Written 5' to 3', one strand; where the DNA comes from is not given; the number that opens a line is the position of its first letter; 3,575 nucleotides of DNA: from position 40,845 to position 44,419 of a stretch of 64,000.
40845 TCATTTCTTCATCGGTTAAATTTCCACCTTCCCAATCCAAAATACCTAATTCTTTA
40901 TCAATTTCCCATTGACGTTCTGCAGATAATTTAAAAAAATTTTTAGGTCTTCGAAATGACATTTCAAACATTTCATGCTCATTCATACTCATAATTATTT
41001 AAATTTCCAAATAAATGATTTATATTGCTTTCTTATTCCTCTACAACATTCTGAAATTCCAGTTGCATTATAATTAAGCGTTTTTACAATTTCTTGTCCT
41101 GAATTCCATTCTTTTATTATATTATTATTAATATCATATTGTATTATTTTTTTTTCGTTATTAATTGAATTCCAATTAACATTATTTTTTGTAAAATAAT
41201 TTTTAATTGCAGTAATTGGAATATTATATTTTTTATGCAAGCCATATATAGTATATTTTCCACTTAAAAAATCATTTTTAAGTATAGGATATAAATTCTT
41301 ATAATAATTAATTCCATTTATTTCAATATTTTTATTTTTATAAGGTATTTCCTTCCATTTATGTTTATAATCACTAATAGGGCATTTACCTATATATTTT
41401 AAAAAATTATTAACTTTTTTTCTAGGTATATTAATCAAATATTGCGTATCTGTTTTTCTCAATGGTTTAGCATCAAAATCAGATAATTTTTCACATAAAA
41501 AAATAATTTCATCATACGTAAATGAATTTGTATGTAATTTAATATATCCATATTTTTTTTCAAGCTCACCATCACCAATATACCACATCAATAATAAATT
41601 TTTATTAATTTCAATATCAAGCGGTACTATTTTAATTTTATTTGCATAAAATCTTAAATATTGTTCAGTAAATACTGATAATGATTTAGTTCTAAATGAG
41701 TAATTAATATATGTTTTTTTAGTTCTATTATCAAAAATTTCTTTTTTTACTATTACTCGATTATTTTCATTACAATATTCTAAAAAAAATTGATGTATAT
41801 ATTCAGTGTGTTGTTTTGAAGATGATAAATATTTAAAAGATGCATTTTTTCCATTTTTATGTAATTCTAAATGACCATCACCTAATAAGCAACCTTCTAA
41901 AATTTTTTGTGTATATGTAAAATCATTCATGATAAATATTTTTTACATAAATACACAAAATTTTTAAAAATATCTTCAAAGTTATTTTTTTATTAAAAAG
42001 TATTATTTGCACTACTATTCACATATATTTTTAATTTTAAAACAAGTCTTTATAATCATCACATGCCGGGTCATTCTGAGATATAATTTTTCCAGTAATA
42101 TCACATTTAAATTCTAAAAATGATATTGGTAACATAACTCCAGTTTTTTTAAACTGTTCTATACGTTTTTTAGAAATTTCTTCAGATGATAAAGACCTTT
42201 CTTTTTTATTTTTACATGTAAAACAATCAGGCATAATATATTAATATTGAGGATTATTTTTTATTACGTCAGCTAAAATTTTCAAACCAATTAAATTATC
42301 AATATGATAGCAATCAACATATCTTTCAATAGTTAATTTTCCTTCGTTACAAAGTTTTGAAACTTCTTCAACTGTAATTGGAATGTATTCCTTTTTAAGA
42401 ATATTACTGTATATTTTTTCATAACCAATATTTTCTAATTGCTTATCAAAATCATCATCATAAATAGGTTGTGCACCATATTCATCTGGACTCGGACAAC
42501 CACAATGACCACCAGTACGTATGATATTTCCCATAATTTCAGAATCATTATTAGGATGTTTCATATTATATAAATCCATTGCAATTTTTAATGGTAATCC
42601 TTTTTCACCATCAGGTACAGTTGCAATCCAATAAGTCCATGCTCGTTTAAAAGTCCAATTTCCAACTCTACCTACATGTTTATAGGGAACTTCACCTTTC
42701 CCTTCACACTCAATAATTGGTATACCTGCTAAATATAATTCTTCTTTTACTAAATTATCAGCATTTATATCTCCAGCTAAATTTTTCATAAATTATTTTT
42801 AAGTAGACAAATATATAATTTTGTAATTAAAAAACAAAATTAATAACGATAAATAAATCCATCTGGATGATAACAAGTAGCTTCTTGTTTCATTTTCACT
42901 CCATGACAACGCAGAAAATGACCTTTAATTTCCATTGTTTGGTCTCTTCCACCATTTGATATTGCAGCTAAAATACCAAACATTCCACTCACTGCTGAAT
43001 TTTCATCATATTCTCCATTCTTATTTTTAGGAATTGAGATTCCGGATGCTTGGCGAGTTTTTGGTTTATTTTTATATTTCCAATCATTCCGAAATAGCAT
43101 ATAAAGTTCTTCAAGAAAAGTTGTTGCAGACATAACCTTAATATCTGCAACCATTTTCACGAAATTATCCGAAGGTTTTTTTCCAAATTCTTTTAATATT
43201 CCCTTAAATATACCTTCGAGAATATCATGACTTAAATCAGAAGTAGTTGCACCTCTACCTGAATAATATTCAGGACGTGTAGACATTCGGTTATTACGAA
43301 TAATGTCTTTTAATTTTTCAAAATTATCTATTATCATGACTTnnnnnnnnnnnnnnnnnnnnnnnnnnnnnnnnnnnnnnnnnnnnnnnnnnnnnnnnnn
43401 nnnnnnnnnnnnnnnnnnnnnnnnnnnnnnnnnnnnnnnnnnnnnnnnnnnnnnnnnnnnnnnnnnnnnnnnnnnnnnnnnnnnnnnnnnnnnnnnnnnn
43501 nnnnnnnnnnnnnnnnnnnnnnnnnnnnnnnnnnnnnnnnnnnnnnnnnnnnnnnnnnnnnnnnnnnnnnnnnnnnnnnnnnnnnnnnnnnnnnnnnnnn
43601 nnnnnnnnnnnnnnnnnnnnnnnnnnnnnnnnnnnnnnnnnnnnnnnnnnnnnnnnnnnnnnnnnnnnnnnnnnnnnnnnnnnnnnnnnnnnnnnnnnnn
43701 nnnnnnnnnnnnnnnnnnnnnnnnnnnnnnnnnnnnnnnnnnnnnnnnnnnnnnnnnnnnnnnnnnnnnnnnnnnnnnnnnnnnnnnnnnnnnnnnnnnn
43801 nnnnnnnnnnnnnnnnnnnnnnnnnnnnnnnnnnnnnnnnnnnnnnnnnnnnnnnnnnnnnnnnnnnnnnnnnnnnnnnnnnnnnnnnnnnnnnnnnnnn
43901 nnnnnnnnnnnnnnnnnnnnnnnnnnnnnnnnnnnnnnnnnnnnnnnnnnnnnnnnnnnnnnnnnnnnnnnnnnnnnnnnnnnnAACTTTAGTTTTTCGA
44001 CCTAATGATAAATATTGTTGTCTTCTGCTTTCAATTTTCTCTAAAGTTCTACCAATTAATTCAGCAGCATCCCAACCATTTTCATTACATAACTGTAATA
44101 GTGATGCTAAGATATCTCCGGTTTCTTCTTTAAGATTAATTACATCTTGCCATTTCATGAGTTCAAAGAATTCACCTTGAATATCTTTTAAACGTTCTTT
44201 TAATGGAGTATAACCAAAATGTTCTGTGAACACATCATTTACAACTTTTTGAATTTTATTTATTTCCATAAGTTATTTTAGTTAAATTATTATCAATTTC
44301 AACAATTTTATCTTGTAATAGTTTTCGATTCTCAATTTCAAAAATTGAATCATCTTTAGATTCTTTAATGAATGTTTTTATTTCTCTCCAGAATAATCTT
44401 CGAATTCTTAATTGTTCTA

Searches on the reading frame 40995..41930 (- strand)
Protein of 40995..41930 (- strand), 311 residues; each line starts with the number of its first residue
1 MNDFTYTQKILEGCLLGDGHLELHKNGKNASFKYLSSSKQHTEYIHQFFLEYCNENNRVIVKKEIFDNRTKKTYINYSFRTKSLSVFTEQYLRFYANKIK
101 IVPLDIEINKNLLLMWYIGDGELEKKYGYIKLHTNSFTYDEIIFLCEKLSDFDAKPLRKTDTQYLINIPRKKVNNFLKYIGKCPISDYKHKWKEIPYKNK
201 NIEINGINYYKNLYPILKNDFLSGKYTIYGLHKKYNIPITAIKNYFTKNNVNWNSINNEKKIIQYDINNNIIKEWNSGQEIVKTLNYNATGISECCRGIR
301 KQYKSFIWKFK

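Call 11: search_protein_families(library=pfam, proteins=[window:40995-41930:-], max_evalue=0.01)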
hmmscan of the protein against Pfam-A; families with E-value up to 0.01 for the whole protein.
window:40995-41930:- (311 aa): 1 family
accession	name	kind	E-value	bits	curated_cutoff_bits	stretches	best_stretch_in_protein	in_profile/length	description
PF03161.18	LAGLIDADG_2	-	2.6e-23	83.2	25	1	9-176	2-168/168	LAGLIDADG DNA endonuclease family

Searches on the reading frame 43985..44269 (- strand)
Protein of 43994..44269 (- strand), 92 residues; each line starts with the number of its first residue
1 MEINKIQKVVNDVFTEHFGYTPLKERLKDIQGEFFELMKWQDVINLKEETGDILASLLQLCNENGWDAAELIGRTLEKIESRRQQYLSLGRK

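Call 55: search_solved_structures(query=A2, max_evalue=1, show_alignments=3)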
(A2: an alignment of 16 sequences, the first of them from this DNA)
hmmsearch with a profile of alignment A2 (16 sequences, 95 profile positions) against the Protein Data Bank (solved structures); distinct sequences matched with E-value up to 1: 4.
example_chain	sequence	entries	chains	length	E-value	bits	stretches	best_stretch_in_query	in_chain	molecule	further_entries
3cra_A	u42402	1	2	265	3.5e-05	27.8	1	3-83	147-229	Protein mazG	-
3crc_A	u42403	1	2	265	3.5e-05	27.8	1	3-83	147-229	Protein mazG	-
2yxh_A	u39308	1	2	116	0.00025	25.1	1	23-83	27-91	MazG-related protein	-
2gta_A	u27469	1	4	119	0.052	17.6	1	40-85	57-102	Hypothetical protein ypjD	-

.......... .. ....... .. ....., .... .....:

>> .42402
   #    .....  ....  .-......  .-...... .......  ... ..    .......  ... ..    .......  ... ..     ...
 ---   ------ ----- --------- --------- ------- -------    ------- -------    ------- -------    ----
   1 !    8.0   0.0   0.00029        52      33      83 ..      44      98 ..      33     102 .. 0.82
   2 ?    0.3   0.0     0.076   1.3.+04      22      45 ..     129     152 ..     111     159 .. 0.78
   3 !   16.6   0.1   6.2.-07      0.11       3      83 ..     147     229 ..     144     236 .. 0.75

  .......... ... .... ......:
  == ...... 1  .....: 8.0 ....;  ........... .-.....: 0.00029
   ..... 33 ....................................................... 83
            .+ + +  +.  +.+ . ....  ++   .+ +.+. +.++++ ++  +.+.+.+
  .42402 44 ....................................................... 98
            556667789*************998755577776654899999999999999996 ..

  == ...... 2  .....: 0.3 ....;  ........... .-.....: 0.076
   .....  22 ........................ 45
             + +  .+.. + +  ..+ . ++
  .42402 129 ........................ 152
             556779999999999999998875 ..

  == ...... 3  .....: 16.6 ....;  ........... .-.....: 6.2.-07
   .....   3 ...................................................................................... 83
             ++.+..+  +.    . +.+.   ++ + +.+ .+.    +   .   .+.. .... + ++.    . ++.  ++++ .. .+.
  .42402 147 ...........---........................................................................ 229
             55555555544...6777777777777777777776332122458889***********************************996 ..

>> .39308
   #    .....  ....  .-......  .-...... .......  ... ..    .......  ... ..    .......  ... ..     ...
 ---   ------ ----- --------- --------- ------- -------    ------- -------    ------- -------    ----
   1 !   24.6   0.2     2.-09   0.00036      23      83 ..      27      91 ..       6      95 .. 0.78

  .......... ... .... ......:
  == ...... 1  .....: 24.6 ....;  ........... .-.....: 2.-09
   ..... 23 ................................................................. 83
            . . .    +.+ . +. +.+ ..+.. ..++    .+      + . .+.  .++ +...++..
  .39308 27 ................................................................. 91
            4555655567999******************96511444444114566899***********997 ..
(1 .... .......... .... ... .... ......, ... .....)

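Call 86: search_protein_representatives(protein=window:43994-44269:-)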
Query: 92 residues. Proteins with E-value up to 0.001 (for the whole library): 113; up to 1e-10: 64; up to 1e-30: 0. The best 113 are listed.
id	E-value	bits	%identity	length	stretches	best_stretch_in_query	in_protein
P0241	2.3e-24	101.8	62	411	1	5-92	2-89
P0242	1.1e-22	96.4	58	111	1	4-92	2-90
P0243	2.7e-22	95.2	53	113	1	3-92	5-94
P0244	9.9e-22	93.4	57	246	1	3-92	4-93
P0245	2.9e-21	91.9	58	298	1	5-92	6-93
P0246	1.7e-20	89.5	53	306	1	5-92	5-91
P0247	1.7e-20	89.5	57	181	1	7-92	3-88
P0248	4.8e-20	88.0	49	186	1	3-92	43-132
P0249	6.3e-20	87.6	58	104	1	6-90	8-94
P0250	7.6e-20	87.4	47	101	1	2-92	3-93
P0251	1.5e-19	86.4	56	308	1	3-92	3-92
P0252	1.8e-19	86.2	66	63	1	7-67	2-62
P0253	7.7e-19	84.1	51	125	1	1-91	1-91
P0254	1.3e-18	83.4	51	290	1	4-92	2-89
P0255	1.4e-18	83.4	52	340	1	1-92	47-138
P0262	2.3e-17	79.5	49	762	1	3-92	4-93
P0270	2.2e-15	73.1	52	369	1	6-92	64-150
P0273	7.1e-15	71.5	44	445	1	3-92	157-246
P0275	1.2e-14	70.8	43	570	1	5-92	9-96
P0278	2.2e-14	69.9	40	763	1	5-92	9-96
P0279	5.0e-14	68.8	45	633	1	4-92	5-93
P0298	1.2e-11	61.2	38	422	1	5-92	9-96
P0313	9.3e-10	55.1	38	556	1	10-85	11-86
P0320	9.8e-09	51.9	39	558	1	7-83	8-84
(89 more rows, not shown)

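Call 87: search_protein_families(library=pfam, max_evalue=0.001, proteins=[P0241, P0262, P0275, P0278, P0279, P0273, P0298, P0313, P0320, P0270])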
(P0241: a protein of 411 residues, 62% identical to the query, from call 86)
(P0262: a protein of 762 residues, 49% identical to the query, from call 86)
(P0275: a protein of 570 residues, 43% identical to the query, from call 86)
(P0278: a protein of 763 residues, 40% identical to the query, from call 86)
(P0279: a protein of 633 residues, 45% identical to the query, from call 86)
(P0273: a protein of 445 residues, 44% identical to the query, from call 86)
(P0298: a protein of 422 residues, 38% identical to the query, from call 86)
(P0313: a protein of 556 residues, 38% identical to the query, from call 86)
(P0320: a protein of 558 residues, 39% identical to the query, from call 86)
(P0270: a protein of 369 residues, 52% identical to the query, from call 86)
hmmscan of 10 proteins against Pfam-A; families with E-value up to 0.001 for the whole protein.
P0241 (411 aa): 2 families
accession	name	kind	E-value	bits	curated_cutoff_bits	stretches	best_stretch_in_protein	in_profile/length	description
PF01467.32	CTP_transf_like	-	1.3e-12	48.5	21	1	94-261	1-132/133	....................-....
PF03819.22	MazG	-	3e-05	24.7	22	1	30-80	16-70/74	MazG nucleotide pyrophosphohydrolase domain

P0262 (762 aa): 2 families
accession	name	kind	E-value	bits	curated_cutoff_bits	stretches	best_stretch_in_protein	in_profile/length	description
PF01467.32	CTP_transf_like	-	1.5e-16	61.2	21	1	98-262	1-132/133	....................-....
PF01513.26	NAD_kinase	-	2.3e-10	41.3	25.5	1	529-580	65-116/130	ATP-NAD kinase N-terminal domain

P0275 (570 aa): 1 family
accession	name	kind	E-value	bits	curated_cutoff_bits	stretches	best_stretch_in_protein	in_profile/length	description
PF01467.32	CTP_transf_like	-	1.4e-16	61.3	21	1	101-264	1-132/133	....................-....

P0278 (763 aa): 2 families
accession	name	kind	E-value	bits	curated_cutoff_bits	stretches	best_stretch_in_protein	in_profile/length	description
PF01467.32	CTP_transf_like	-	4.1e-16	59.8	21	1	101-264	1-132/133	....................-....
PF01513.26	NAD_kinase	-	2.9e-11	44.2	25.5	1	532-581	66-115/130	ATP-NAD kinase N-terminal domain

P0279 (633 aa): 2 families
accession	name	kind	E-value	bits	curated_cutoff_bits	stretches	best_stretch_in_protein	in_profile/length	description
PF01467.32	CTP_transf_like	-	1.6e-20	74.1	21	1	98-263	1-133/133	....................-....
PF01513.26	NAD_kinase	-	1.3e-11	45.4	25.5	1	529-576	66-113/130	ATP-NAD kinase N-terminal domain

P0273 (445 aa): 1 family
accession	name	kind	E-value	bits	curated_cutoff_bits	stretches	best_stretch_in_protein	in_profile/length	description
PF01467.32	CTP_transf_like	-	2.4e-21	76.8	21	1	251-415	1-132/133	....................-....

P0298 (422 aa): 1 family
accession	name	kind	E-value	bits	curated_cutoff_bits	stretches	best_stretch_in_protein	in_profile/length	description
PF01467.32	CTP_transf_like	-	5.7e-17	62.6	21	1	101-266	1-133/133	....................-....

P0313 (556 aa): 1 family
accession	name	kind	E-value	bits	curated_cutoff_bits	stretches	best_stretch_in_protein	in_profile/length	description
PF01513.26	NAD_kinase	-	4.1e-11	43.7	25.5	1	326-373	66-113/130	ATP-NAD kinase N-terminal domain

P0320 (558 aa): 1 family
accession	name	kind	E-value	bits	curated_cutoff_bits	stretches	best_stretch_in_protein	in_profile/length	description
PF01513.26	NAD_kinase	-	1.3e-09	38.8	25.5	1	337-375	74-112/130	ATP-NAD kinase N-terminal domain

P0270 (369 aa): 3 families
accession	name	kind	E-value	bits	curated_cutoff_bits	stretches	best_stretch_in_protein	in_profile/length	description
PF01467.32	CTP_transf_like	-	1.6e-19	70.9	21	1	155-321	1-132/133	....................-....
PF03819.22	MazG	-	4.2e-06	27.4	22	1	98-141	23-70/74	MazG nucleotide pyrophosphohydrolase domain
PF01747.23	ATP-sulfurylase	-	0.00065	19.6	24.3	0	160-262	28-125/212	ATP-sulfurylase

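Call 88: find_encoding_contigs(protein=P0262, flank=8000, max_places=2)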
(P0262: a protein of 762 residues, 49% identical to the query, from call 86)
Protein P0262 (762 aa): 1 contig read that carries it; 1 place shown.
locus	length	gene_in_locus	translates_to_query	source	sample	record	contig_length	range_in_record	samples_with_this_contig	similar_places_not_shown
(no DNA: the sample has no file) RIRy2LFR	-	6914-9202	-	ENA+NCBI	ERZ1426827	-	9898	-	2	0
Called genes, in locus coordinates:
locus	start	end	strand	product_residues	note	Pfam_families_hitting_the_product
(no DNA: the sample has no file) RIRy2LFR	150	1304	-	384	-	PF16697:Yop-YscD_cpl, PF00498:FHA, PF04542:Sigma70_r2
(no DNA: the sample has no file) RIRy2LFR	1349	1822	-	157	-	-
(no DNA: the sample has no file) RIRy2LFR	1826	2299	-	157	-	-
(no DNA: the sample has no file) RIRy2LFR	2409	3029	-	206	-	-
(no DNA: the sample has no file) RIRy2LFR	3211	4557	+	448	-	PF13570:Beta-prop_ACSF4 (faint), PF13360:PQQ_2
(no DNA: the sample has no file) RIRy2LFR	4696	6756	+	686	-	PF00795:CN_hydrolase, PF02540:NAD_synthase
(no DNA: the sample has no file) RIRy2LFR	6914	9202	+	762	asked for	PF01467:CTP_transf_like, PF01513:NAD_kinase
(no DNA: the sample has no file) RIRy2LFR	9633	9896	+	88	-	?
